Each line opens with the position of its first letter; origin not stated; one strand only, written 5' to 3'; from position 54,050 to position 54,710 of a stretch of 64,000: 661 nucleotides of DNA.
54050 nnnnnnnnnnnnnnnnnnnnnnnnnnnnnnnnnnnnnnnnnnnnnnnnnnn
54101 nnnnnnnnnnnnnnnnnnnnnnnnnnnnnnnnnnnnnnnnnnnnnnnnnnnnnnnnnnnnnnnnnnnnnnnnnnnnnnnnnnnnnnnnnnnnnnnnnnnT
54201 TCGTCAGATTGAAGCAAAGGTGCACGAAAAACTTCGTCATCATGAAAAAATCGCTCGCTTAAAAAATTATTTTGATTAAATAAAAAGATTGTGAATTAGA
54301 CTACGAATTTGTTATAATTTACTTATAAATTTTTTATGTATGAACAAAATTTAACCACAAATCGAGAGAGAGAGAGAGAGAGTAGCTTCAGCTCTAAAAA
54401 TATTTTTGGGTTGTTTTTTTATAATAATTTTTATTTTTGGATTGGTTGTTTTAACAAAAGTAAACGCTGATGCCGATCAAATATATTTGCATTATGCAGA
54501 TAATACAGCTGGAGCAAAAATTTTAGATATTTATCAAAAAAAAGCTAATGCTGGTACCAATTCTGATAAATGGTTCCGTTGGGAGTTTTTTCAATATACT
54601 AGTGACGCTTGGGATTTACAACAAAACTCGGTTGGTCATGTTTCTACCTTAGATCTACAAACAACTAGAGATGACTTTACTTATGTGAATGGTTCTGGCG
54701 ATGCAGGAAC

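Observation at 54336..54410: (GA)9 tract positioned as a candidate phase-variation frame switch upstream of the 1011-aa surface protein gene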

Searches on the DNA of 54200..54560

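Call 54: search_rna_families(source=window, start=54200, end=54560, threshold=evalue, max_evalue=1)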
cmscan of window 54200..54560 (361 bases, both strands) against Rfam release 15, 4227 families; matches with E-value up to 1: 0.
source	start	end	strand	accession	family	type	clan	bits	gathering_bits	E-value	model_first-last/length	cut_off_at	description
